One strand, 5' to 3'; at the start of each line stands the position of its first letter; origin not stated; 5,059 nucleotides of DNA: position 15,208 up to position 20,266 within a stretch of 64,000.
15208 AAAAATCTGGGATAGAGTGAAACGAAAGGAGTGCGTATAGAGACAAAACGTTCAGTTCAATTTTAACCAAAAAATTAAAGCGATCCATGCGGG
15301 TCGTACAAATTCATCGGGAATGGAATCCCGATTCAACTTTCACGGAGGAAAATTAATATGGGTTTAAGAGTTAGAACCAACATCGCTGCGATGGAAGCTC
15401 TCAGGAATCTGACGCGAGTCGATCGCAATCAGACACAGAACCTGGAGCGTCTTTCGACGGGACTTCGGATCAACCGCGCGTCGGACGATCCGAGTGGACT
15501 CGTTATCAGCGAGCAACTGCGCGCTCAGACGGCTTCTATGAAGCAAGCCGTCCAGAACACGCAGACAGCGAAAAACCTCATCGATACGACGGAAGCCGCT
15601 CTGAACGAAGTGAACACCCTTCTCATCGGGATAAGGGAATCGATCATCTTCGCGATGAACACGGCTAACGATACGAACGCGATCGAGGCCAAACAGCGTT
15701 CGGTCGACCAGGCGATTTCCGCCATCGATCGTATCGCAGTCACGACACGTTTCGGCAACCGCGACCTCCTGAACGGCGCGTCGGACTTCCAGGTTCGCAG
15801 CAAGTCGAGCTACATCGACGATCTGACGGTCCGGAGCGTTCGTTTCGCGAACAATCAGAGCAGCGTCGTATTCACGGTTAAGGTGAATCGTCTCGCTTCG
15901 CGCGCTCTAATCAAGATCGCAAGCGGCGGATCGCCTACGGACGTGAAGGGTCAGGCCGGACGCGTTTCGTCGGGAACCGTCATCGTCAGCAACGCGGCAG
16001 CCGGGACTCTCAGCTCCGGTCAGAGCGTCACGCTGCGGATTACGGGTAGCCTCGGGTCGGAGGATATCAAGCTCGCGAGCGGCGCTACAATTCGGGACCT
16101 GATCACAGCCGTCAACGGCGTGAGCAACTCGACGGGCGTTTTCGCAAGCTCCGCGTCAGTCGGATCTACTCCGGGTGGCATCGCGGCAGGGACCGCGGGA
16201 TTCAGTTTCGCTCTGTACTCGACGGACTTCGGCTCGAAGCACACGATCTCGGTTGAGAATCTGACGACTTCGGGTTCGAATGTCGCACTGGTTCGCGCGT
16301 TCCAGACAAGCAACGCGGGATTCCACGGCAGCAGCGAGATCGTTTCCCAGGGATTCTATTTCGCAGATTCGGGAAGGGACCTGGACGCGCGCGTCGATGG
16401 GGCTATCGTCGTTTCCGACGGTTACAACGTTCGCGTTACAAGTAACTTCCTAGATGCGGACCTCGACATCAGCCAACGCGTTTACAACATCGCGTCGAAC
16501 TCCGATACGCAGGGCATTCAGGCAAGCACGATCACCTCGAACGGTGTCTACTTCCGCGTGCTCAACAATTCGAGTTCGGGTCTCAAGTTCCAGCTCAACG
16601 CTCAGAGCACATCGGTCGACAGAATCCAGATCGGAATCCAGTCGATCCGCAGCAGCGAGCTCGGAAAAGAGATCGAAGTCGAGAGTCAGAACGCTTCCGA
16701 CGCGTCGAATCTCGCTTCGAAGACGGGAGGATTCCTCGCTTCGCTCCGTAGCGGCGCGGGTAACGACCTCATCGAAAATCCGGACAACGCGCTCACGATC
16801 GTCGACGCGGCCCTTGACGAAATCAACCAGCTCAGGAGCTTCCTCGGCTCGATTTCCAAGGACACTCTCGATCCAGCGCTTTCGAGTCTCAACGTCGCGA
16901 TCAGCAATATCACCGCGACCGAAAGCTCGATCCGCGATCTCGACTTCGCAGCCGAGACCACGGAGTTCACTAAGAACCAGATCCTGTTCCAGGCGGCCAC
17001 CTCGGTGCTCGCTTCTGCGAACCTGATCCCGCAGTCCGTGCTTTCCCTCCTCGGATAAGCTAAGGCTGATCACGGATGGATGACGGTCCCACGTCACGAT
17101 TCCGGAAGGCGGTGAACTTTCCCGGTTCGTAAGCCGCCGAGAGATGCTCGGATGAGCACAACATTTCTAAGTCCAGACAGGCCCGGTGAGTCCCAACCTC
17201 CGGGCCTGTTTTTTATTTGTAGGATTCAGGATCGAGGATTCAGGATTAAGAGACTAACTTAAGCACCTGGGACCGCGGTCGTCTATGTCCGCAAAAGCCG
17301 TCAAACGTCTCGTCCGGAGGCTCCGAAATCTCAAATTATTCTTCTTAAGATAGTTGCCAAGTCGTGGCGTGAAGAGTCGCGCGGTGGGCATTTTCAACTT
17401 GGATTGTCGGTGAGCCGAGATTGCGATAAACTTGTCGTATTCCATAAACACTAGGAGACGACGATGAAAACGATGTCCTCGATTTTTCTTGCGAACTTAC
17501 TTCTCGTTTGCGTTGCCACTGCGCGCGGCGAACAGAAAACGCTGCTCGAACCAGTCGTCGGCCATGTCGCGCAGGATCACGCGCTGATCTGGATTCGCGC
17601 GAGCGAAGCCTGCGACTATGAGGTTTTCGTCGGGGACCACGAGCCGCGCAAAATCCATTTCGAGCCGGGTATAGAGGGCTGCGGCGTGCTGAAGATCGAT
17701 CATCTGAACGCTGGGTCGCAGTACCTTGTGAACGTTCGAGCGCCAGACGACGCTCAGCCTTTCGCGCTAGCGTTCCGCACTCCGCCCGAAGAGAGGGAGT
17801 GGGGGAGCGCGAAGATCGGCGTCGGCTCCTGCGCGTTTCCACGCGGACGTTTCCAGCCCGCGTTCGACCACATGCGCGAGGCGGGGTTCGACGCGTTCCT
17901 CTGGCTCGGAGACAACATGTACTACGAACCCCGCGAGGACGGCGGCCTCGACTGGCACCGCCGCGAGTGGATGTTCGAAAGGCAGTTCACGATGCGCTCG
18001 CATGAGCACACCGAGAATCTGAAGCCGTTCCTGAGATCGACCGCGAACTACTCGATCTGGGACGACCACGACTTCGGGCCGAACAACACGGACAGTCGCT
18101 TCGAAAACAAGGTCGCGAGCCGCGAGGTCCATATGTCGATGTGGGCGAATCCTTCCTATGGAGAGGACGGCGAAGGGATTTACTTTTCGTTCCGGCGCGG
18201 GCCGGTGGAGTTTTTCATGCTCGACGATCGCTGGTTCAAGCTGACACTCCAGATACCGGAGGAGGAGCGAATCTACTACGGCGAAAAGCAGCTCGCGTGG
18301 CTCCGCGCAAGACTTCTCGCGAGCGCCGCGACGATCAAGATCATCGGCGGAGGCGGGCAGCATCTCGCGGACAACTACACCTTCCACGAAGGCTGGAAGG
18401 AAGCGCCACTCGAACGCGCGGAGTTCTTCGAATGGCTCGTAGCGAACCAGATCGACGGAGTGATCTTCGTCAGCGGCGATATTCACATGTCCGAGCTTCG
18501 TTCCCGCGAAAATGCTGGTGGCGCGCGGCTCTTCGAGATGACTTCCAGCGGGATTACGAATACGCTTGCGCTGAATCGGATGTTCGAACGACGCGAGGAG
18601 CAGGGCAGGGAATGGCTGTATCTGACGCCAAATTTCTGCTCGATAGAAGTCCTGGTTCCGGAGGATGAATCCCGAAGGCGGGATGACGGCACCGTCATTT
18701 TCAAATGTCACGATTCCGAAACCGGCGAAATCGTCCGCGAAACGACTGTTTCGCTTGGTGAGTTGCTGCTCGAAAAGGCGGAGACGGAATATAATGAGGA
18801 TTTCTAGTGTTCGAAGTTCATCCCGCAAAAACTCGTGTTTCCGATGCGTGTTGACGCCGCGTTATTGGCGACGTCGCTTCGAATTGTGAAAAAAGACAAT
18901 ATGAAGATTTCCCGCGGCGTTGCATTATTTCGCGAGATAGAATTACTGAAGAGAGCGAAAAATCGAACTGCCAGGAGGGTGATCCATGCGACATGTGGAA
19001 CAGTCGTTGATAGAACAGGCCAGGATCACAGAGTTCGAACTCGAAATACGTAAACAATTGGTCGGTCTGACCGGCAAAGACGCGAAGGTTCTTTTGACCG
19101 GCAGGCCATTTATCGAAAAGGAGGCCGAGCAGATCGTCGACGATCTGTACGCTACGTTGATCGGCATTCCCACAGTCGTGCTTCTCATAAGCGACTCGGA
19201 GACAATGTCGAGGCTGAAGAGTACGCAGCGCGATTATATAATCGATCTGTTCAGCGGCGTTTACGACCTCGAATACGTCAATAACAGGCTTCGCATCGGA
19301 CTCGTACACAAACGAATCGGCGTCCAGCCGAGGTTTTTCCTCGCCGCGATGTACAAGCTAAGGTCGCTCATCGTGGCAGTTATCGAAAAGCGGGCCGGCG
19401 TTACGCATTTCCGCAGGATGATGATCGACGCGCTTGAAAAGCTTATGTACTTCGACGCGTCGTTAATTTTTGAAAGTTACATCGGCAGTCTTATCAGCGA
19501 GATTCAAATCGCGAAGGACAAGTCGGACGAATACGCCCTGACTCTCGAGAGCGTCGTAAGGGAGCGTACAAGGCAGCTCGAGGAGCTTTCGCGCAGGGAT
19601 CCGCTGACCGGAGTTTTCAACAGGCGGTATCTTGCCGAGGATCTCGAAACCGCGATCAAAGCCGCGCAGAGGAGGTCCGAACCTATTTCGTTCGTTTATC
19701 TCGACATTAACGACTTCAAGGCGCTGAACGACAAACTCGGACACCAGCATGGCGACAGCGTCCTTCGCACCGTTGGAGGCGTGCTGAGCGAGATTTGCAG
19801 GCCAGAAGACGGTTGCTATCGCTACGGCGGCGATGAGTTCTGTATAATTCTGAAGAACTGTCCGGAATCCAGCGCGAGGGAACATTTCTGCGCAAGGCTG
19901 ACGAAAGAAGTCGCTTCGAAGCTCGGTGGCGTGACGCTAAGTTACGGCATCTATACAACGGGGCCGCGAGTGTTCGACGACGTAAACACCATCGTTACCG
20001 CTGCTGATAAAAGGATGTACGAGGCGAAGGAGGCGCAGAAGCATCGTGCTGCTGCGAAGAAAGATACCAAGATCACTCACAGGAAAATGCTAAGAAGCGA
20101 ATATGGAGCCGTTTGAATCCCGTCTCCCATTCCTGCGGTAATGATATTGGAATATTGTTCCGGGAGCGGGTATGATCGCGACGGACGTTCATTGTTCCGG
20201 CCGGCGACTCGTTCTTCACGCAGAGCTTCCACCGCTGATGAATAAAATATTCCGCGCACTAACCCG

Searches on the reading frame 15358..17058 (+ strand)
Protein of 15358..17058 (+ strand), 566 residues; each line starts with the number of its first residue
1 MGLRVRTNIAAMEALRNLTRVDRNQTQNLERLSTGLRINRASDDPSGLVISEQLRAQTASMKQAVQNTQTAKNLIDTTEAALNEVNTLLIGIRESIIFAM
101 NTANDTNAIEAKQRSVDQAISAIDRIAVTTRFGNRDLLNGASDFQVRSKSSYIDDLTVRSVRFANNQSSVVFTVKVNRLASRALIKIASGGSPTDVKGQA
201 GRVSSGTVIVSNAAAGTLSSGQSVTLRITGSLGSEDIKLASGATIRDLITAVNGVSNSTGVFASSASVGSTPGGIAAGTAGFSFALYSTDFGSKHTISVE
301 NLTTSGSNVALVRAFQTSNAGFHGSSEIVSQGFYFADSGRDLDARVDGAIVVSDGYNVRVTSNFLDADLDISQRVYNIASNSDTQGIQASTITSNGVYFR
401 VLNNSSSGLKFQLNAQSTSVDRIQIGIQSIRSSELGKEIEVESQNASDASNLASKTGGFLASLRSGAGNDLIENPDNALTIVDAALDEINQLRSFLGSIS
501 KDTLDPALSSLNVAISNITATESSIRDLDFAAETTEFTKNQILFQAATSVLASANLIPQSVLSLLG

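Call 17: search_protein_families(library=pfam, proteins=[window:15358-17058:+], max_evalue=0.001)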
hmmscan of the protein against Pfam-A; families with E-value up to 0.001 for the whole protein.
window:15358-17058:+ (566 aa): 3 families
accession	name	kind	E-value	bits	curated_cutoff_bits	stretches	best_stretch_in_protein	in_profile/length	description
PF00669.25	Flagellin_N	-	1.1e-28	100.4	26.6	1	5-141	1-137/139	Bacterial flagellin N-terminal helical region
PF00700.27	Flagellin_C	-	5.5e-21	75.1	23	1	479-565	1-86/86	Bacterial flagellin C-terminal helical region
PF07196.18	Flagellin_IN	-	1.7e-06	28.6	22.7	1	225-264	1-42/55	Flagellin hook IN motif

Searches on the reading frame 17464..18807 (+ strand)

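Call 17: search_protein_families(library=pfam, proteins=[window:17464-18807:+], max_evalue=0.001)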
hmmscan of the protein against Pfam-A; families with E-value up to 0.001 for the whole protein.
window:17464-18807:+ (447 aa): 2 families
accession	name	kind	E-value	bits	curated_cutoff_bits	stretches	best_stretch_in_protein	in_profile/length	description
PF09423.15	PhoD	-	1e-16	61.5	27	1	122-364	5-291/343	PhoD-like phosphatase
PF25077.1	DUF7800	-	3.6e-05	24.3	27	1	27-92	5-70/89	Domain of unknown function (DUF7800)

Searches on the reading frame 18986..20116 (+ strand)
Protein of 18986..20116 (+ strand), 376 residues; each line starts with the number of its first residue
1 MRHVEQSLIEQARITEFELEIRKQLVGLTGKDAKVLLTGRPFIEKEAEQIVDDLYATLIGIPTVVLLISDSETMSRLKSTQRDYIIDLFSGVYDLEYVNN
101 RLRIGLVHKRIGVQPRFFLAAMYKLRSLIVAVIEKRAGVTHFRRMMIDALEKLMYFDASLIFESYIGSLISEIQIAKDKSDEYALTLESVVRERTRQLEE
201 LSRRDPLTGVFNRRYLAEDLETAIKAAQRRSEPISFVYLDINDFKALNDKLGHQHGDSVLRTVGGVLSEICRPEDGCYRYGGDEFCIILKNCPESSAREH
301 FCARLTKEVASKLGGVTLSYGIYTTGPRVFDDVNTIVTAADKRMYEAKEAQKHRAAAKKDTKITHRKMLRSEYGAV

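Call 17: search_protein_families(library=pfam, proteins=[window:18986-20116:+], max_evalue=0.001)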
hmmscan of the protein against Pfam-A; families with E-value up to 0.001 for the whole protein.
window:18986-20116:+ (376 aa): 2 families
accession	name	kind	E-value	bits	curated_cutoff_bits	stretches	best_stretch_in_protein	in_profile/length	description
PF00990.26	GGDEF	-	2.5e-39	135.1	23.8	1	204-353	3-160/161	Diguanylate cyclase, GGDEF domain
PF11563.14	Protoglobin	-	4e-33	115.1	25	1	17-166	3-153/158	Protoglobin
